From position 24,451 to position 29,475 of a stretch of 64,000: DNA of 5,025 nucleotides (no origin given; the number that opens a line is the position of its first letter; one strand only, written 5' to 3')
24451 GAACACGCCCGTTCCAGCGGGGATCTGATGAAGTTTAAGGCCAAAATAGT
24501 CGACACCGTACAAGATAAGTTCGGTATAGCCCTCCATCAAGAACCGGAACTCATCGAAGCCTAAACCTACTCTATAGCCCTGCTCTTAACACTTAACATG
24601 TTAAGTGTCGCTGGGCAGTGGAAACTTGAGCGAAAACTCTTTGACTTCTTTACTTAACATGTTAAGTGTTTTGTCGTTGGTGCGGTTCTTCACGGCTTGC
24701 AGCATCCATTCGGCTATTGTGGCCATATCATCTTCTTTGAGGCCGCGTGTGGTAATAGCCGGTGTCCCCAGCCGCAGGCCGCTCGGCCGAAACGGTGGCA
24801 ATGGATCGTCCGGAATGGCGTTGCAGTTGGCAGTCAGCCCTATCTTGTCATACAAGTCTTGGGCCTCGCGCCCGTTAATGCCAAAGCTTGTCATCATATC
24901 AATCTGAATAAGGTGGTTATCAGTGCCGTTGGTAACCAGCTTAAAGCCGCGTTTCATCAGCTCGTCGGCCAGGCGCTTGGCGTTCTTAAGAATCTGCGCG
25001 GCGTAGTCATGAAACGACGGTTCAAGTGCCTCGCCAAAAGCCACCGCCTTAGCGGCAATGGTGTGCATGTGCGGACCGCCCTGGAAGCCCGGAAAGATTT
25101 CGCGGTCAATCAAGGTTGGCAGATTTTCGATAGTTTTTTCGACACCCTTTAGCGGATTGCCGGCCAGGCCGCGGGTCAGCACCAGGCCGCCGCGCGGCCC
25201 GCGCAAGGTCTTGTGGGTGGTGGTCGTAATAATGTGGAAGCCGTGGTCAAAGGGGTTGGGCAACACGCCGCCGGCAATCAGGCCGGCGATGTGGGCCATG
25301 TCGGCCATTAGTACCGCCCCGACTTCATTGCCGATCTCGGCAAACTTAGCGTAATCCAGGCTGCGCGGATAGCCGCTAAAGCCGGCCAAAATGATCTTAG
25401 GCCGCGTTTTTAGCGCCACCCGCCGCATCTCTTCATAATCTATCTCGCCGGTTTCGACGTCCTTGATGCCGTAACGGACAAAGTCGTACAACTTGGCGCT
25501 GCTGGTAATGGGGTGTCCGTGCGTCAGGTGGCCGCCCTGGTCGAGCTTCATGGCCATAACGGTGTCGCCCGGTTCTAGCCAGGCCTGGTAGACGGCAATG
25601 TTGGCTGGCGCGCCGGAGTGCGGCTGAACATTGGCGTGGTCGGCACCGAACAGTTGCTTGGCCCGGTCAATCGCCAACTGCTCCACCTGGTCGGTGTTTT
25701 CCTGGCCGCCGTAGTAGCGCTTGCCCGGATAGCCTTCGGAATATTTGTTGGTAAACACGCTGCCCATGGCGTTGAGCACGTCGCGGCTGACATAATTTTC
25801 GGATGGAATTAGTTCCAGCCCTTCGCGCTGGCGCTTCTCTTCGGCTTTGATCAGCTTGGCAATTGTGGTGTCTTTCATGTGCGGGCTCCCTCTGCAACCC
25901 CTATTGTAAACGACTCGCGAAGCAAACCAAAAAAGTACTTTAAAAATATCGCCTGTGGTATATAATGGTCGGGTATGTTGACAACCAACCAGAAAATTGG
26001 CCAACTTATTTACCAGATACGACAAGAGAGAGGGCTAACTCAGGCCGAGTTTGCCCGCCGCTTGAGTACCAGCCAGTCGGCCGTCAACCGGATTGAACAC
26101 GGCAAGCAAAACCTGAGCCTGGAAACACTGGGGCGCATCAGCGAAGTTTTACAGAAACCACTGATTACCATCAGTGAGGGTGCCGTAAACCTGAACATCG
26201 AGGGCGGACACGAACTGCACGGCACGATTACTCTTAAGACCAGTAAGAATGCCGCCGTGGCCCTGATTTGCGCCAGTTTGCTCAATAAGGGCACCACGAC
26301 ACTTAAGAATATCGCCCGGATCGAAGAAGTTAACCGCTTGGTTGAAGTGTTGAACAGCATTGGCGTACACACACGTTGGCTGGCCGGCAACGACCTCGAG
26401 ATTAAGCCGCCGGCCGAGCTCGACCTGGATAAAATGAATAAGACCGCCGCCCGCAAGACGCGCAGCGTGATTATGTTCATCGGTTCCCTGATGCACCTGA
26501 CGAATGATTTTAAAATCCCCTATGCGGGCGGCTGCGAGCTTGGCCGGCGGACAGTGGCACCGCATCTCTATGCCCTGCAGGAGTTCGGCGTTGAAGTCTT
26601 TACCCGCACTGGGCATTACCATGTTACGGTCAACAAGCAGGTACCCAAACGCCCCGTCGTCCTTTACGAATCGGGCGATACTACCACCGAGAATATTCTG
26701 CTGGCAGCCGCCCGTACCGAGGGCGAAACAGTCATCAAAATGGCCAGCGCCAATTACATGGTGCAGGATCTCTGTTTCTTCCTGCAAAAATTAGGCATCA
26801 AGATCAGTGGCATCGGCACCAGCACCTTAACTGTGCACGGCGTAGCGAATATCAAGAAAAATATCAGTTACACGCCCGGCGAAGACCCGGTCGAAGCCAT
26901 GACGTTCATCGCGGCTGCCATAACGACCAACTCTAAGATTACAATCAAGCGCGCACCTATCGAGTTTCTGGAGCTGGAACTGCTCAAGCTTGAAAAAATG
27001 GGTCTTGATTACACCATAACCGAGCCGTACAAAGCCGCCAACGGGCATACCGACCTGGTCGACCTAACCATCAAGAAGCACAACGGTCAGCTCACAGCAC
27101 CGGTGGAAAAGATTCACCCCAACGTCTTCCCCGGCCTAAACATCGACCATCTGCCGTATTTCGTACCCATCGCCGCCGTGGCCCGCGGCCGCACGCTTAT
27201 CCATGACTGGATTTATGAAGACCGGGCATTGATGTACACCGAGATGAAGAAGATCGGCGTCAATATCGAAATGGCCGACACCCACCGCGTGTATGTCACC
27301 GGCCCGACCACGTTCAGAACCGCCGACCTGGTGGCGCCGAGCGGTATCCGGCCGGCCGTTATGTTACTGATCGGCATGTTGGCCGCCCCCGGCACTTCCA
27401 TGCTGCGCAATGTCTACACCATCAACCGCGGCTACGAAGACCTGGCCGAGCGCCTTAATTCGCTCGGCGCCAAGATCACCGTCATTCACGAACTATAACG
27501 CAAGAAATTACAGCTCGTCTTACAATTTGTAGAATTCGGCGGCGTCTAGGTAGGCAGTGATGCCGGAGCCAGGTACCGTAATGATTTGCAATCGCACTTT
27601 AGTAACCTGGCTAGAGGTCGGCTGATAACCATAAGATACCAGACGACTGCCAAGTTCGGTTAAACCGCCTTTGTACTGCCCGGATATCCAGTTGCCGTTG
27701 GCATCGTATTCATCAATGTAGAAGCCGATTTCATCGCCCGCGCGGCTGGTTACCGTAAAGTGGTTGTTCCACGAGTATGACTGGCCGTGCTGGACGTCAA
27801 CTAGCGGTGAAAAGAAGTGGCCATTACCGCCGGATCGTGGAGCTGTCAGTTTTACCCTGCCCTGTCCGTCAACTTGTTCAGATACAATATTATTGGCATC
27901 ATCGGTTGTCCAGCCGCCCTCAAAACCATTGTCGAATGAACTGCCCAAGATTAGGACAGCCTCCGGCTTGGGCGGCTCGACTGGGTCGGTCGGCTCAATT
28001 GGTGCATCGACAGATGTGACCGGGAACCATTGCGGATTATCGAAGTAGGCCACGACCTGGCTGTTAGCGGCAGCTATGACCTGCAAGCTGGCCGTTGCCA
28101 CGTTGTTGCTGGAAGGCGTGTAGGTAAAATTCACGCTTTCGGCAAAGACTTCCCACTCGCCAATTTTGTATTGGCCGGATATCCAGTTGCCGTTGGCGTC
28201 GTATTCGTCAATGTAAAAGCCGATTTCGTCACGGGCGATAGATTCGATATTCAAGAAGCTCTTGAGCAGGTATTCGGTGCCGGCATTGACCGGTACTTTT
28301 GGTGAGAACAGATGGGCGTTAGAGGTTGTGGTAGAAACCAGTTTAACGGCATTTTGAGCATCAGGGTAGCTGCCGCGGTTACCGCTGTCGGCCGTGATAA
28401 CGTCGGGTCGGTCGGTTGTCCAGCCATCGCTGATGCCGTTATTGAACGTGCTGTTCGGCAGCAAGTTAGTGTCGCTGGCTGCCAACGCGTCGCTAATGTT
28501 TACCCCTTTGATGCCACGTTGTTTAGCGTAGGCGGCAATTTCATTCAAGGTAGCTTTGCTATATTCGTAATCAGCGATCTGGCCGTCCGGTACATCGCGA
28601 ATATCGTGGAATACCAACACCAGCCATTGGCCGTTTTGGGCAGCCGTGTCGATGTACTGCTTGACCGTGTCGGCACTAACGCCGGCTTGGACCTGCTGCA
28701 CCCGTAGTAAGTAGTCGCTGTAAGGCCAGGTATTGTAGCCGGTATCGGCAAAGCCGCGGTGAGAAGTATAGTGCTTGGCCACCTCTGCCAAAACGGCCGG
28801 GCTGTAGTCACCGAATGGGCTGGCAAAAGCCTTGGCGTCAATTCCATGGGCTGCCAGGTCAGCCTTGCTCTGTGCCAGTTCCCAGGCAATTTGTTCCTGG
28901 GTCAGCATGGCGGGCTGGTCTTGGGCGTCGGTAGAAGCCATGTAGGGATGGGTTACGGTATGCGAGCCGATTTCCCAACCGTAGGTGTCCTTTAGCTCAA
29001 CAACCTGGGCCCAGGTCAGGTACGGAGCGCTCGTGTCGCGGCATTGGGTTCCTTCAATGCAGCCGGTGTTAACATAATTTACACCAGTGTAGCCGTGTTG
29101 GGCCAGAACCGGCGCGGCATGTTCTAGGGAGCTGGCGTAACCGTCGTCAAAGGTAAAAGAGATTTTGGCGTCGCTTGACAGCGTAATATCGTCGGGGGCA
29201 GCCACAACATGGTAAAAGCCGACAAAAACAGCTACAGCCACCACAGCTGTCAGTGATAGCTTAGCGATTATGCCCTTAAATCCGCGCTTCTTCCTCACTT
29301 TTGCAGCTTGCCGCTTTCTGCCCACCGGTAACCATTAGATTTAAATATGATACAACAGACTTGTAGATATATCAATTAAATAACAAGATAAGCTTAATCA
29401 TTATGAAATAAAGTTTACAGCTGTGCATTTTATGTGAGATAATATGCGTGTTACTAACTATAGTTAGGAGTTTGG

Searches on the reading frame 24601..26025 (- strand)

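Call 102: search_protein_families(library=pfam, proteins=[window:24601-26025:-], max_evalue=0.001)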
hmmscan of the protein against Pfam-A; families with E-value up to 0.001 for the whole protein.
window:24601-26025:- (474 aa): 1 family
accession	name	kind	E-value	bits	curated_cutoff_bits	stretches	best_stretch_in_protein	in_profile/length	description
PF00464.25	SHMT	-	4.7e-157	523.1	27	1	50-441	3-399/399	Serine hydroxymethyltransferase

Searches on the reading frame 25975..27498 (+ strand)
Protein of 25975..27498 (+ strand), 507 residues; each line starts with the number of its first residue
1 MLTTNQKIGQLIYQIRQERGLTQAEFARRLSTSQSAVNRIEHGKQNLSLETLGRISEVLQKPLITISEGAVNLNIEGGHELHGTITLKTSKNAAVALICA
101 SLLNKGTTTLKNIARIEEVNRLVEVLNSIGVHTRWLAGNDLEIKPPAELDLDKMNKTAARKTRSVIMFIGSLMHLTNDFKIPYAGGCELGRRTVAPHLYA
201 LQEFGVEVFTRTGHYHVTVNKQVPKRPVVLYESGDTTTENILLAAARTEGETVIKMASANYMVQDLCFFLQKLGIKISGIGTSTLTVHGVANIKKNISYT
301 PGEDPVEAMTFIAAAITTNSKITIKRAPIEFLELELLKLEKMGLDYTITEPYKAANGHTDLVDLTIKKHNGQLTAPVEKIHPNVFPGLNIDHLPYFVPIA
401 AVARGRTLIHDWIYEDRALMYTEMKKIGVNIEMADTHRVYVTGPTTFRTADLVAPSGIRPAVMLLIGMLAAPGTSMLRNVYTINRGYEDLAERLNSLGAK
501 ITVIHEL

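Call 102: search_protein_families(library=pfam, proteins=[window:25975-27498:+], max_evalue=0.001)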
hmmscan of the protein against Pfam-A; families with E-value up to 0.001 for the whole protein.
window:25975-27498:+ (507 aa): 6 families
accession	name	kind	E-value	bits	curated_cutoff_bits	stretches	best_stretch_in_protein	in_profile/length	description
PF00275.25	EPSP_synthase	-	3.3e-44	151.7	22.8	1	76-494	2-417/417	EPSP synthase (3-phosphoshikimate 1-carboxyvinyltransferase)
PF01381.28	HTH_3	-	2.3e-15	56.8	23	1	12-63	1-52/55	Helix-turn-helix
PF13560.12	HTH_31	-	2.2e-09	37.9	27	1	9-59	3-54/64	Helix-turn-helix domain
PF12844.13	HTH_19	-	3.2e-07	30.6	30.2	1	9-57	1-49/64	Helix-turn-helix domain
PF13744.12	HTH_37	-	1.7e-05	24.9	27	1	7-46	18-57/80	Helix-turn-helix domain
PF13443.12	HTH_26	-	4.8e-05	24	22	1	14-60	4-51/63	Cro/C1-type HTH DNA-binding domain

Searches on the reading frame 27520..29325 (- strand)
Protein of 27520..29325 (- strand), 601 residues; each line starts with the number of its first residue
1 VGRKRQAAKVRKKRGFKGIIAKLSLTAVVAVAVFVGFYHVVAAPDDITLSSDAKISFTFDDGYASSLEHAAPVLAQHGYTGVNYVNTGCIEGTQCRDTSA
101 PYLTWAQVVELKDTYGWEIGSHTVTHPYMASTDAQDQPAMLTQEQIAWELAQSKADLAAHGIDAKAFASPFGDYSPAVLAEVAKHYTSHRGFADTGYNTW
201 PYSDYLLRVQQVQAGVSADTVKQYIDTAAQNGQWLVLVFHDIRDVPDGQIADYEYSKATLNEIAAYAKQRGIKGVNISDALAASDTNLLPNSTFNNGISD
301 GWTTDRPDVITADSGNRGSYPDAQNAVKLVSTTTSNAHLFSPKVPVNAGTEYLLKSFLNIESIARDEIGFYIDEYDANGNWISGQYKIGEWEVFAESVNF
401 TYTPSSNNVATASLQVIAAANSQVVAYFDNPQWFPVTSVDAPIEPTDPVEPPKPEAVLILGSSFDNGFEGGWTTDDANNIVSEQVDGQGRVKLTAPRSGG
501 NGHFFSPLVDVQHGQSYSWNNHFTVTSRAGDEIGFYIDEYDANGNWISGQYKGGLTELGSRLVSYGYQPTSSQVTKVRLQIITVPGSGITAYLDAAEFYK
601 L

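Call 6: search_protein_families(library=pfam, proteins=[window:27520-29325:-], max_evalue=0.1)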
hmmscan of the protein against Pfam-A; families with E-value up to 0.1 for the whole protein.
window:27520-29325:- (601 aa): 4 families
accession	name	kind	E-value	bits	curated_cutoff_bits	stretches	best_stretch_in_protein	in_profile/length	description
PF01522.26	Polysacc_deac_1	-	4.1e-16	59.5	23.1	1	53-184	7-118/124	Polysaccharide deacetylase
PF10566.15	Glyco_hydro_97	-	4e-06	26.9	32.5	1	210-273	25-90/275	Glycoside hydrolase 97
PF10096.14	DUF2334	-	5.5e-05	23.3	26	1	104-243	55-190/203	Uncharacterized protein conserved in bacteria (DUF2334)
PF01261.30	AP_endonuc_2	-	0.017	15.3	31.1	0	216-273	65-121/249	Xylose isomerase-like TIM barrel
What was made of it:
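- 27520..30946 (.): Third lineage-specific block, starting 17 nt after the tRNA-His 3' end. It holds a polysaccharide deacetylase (601 aa, minus strand), an AT-rich divergent intergenic region and a GT2 glycosyltransferase (423 aa, plus strand). Pfam (call 6).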
